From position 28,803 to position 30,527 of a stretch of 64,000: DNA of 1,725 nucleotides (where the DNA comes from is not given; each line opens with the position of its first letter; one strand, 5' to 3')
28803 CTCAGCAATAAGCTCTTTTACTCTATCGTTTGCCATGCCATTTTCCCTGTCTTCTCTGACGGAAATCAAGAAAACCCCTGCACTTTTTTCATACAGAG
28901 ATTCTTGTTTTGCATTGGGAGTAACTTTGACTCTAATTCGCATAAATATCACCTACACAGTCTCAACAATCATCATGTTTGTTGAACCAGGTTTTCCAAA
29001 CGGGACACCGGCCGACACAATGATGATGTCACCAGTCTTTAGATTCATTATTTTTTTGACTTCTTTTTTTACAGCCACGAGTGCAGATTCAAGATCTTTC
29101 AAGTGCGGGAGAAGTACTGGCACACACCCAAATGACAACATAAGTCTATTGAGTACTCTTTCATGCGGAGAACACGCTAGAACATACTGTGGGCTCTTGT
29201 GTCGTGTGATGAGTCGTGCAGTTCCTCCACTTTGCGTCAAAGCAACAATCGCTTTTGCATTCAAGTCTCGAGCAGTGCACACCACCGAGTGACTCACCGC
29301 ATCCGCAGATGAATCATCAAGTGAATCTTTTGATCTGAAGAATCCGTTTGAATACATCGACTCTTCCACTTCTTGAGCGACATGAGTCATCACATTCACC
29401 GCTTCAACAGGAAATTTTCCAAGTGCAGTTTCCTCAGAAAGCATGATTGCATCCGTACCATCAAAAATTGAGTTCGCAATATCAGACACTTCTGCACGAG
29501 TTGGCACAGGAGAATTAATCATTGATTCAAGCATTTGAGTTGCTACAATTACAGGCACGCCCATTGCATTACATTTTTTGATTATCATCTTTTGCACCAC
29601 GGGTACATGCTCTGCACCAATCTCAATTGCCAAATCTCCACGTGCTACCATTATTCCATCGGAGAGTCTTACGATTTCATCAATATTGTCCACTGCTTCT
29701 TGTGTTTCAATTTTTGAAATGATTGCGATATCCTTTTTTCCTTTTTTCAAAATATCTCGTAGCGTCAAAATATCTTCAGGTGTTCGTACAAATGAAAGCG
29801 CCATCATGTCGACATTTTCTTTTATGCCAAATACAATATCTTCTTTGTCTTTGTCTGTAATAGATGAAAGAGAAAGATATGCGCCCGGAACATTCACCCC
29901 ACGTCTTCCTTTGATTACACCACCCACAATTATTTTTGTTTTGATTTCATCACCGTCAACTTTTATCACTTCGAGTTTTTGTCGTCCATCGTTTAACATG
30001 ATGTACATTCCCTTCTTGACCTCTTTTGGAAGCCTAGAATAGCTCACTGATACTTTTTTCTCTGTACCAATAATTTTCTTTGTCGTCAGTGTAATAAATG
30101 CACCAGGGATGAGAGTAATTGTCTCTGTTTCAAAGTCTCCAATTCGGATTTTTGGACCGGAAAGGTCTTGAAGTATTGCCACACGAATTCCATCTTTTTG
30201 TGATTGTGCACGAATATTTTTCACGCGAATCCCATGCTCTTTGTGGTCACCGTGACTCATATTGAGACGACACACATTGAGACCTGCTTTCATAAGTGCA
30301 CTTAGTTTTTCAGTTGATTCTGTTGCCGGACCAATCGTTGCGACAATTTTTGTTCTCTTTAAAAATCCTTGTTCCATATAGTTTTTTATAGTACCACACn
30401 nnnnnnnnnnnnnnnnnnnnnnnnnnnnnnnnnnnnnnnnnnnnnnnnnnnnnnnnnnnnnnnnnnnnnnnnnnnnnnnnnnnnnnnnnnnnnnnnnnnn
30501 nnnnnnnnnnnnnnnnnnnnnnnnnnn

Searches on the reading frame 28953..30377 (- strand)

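Call 43: search_protein_families(library=pfam, proteins=[window:28953-30377:-], max_evalue=0.0001)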
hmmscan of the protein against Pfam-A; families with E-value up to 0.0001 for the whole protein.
window:28953-30377:- (474 aa): 3 families
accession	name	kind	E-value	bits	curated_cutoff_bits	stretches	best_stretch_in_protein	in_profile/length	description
PF00224.27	PK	-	7.9e-119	397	30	1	7-327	2-328/328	Pyruvate kinase, barrel domain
PF02887.21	PK_C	-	2.2e-28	99.1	28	1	359-471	1-113/114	Pyruvate kinase, alpha/beta domain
PF03328.21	HpcH_HpaI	-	1.1e-05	25.3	25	1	181-265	78-170/221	HpcH/HpaI aldolase/citrate lyase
